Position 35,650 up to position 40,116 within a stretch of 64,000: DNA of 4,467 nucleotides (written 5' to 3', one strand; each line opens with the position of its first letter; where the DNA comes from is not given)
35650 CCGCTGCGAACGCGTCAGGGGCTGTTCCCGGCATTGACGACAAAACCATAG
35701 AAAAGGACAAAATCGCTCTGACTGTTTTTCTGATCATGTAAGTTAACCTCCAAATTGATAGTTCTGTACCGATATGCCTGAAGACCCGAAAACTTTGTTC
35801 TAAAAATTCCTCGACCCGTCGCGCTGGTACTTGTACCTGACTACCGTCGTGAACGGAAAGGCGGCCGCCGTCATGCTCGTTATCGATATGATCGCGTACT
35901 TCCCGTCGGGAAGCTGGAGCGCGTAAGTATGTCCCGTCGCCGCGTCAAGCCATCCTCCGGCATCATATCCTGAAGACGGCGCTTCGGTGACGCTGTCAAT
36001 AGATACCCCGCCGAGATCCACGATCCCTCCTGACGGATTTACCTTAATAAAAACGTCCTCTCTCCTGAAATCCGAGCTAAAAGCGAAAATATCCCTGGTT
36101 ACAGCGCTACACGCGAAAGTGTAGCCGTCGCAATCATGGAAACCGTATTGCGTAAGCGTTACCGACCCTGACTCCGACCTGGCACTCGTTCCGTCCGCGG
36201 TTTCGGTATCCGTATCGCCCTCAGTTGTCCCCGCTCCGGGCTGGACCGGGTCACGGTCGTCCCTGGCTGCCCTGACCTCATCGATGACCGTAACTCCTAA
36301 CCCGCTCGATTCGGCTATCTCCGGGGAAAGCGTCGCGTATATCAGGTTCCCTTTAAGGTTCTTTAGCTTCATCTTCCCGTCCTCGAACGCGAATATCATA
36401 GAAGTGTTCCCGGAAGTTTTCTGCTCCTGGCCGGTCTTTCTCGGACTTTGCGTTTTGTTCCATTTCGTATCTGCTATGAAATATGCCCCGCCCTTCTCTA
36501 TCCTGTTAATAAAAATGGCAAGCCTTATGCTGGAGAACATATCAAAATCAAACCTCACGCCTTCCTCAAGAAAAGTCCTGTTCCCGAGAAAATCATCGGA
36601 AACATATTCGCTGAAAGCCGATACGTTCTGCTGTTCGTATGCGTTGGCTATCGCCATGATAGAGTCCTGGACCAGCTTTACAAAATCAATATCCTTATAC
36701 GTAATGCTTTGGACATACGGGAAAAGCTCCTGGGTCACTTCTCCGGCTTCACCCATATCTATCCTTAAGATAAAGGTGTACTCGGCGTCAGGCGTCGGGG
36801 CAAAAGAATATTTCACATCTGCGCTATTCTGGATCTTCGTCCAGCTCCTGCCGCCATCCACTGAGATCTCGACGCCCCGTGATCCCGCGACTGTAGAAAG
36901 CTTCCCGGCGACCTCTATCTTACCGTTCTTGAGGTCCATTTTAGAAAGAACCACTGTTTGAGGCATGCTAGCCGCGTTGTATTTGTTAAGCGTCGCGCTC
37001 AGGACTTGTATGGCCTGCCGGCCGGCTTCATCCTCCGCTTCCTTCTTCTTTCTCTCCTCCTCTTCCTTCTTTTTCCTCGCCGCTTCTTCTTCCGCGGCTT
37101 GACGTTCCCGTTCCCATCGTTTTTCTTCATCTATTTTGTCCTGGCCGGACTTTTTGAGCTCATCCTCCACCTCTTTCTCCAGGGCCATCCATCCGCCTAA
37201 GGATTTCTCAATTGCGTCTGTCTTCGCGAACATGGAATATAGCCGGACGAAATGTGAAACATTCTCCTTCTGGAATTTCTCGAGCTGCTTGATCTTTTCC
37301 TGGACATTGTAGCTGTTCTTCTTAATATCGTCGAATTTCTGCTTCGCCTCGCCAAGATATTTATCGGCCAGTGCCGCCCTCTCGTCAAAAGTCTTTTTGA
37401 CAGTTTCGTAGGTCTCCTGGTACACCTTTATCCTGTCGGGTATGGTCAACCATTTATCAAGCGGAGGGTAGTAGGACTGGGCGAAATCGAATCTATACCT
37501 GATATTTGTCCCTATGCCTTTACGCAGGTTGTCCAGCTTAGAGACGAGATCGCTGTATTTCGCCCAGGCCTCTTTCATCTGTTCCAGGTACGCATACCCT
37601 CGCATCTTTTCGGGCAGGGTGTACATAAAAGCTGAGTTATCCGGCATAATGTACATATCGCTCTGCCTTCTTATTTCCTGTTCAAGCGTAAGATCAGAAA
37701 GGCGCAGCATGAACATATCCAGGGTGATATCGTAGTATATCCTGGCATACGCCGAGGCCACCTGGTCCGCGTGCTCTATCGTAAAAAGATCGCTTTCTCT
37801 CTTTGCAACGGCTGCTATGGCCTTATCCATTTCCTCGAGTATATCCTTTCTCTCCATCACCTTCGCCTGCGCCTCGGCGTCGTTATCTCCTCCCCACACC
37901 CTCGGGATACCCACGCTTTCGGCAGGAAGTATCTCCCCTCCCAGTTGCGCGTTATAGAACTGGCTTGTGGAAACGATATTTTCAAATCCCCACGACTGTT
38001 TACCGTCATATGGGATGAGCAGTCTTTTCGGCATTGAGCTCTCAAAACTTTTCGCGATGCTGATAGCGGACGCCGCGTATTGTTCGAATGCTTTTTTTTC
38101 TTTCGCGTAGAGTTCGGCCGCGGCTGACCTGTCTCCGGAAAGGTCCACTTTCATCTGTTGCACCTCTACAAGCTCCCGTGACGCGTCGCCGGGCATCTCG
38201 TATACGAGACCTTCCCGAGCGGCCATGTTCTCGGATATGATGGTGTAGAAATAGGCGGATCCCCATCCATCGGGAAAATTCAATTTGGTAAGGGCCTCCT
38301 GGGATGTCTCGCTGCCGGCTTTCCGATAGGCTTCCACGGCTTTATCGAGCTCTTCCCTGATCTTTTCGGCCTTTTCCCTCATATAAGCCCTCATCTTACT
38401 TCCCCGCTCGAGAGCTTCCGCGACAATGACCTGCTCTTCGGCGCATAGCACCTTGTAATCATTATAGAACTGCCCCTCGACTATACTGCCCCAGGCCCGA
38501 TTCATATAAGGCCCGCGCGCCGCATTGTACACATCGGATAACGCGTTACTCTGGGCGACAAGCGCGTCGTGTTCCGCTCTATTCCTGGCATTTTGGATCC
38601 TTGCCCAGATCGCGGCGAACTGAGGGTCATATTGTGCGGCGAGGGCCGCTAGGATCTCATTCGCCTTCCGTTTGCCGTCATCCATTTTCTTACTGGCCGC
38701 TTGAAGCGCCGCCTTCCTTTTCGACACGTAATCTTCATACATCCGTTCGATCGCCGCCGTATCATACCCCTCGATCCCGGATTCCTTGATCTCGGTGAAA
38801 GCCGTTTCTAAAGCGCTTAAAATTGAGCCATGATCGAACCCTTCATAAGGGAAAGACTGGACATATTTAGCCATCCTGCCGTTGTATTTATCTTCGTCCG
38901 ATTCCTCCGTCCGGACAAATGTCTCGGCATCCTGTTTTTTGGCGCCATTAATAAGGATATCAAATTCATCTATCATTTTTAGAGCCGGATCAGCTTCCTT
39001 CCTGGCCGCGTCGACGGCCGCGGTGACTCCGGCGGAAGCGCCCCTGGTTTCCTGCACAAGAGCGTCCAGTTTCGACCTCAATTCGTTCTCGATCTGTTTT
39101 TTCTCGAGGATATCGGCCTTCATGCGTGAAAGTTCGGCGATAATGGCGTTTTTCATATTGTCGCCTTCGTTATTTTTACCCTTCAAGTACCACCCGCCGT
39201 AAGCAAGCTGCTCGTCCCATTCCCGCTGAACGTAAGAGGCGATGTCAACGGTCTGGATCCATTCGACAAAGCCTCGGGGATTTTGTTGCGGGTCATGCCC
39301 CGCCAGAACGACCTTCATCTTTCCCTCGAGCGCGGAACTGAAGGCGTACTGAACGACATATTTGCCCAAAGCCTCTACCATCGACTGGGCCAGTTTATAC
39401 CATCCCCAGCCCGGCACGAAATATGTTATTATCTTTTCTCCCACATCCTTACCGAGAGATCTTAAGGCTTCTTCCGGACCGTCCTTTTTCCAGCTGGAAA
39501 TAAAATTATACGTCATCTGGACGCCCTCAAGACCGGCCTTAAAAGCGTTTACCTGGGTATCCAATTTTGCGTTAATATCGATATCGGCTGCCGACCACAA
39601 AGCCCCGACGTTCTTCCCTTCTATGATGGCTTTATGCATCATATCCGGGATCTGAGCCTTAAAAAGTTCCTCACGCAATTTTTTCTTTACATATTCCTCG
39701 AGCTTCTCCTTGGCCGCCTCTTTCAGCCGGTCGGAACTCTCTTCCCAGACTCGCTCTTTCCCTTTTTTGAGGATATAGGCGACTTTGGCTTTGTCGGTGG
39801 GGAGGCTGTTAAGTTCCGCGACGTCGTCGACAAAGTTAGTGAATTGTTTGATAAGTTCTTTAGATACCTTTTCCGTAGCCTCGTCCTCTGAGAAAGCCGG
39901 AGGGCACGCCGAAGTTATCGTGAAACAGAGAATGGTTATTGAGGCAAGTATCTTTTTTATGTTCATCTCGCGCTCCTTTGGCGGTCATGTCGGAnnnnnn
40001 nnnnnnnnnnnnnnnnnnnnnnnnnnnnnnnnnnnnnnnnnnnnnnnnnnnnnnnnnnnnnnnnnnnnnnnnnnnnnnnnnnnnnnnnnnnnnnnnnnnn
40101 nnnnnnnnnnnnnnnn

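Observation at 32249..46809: A 14.6-kb cluster of three giant paralogous secreted proteins, a stand-alone copy of their conserved domain, and a dedicated outer-membrane beta-barrel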

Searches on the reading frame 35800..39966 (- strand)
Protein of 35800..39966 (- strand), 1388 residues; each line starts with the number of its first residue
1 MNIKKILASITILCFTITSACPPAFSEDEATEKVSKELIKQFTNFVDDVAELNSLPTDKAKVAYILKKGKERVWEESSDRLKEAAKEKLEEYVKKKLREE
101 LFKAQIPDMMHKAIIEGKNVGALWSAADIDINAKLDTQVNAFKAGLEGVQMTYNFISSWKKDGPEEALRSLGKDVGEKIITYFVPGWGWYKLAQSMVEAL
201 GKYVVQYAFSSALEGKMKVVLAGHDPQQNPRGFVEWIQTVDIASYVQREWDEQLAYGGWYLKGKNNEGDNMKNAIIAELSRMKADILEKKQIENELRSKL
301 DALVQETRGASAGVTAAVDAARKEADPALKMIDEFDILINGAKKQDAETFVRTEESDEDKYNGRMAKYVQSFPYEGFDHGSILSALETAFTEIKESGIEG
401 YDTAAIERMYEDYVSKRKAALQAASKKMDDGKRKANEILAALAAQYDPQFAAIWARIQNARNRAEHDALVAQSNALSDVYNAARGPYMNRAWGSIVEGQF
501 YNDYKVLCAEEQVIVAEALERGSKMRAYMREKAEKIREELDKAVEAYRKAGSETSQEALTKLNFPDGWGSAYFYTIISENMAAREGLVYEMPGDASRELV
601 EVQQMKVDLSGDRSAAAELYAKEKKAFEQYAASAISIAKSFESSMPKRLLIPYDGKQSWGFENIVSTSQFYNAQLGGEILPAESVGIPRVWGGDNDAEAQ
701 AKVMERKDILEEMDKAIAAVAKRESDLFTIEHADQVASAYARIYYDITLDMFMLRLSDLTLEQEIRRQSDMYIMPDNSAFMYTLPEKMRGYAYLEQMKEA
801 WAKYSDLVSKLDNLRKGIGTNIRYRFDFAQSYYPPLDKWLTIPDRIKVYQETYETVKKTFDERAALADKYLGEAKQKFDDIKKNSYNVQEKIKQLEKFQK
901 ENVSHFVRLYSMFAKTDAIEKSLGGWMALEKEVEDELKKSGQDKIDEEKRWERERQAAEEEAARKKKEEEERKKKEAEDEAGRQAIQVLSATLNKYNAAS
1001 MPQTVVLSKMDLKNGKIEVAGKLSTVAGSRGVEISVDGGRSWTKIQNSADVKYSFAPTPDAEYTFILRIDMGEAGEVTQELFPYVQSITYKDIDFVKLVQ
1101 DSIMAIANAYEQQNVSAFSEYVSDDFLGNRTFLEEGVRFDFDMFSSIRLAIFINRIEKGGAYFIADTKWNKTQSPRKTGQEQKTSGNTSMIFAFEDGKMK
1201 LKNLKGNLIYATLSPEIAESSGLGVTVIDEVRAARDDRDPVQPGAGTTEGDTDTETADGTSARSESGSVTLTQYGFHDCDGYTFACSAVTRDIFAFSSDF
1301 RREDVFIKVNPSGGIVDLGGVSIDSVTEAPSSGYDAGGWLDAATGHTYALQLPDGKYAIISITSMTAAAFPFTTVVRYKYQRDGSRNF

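Call 4: search_protein_families(library=pfam, proteins=[window:35800-39966:-], max_evalue=1)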
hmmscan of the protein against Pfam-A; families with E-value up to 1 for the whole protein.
window:35800-39966:- (1388 aa): 2 families
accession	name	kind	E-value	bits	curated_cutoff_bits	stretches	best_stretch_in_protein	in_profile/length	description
PF20766.2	DUF447_C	-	0.039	14.4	24.8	1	529-562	19-51/53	Protein of unknown function (DUF447)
PF14711.11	Nitr_red_bet_C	-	0.039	14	27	1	506-534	37-65/81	Respiratory nitrate reductase beta C-terminal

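Call 5: search_protein_families(library=ncbifam, proteins=[window:35800-39966:-], max_evalue=1)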
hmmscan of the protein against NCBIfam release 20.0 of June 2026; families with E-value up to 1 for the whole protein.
window:35800-39966:- (1388 aa): 2 families
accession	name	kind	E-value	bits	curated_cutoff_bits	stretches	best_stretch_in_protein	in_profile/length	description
NF047794.1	HisKinPtgB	equivalog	0.16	10.2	1000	1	280-317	410-447/656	two-component system sensor histidine kinase PgtB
NF005789.0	PRK07608.1-4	equivalog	0.37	9.6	589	1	563-650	56-139/430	UbiH/UbiF family hydroxylase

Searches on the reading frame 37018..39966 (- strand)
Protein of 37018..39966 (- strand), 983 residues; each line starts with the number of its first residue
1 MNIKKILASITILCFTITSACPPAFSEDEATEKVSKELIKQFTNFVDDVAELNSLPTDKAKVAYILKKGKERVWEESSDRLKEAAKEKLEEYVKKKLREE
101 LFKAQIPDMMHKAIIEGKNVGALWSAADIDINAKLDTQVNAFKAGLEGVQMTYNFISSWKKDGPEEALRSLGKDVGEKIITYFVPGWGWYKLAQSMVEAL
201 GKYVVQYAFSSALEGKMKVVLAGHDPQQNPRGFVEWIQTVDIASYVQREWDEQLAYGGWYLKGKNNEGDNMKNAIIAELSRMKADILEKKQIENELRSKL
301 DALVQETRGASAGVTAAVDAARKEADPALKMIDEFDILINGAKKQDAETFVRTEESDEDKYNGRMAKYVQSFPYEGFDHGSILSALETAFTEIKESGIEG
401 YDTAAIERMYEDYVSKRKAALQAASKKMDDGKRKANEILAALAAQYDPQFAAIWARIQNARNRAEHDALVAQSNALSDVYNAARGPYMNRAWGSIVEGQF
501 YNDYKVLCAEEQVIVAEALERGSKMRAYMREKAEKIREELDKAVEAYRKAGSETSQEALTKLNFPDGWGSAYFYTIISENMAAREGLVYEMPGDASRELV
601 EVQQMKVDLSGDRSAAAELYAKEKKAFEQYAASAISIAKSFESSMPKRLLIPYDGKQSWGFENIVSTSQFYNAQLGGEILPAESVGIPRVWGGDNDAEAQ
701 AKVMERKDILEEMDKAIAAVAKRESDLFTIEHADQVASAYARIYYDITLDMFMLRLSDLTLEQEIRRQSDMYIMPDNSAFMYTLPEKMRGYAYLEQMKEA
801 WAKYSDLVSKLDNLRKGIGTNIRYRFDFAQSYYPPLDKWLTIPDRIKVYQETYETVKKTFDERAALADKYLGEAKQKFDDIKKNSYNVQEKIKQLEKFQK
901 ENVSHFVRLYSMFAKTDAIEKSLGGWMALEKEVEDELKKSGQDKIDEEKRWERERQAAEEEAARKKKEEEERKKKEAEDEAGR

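Call 45: search_solved_structures(query=A3, max_evalue=1)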
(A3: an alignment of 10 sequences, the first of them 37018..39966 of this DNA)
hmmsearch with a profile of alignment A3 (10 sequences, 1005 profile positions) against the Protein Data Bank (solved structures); distinct sequences matched with E-value up to 1: 7.
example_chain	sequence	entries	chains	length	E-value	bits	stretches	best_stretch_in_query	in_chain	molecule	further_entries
8p94_I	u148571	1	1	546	0.062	14.4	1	922-1000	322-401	Src substrate cortactin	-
5jx1_A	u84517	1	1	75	0.093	13.8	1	886-929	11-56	Chimera protein of Kinesin-like protein KIF3A and Microtubule-associated protein RP/EB fam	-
1zuh_A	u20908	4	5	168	0.2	12.7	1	515-653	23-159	Shikimate kinase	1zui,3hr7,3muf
3mrs_A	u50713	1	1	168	0.26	12.3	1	515-653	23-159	Shikimate kinase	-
3n2e_A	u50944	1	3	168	0.26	12.3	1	515-654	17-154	Shikimate kinase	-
9wm0_A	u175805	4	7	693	0.4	11.8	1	594-650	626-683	ATP-dependent DNA helicase RecG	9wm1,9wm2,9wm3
3s84_A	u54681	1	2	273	0.6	11.2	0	277-345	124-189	Apolipoprotein A-IV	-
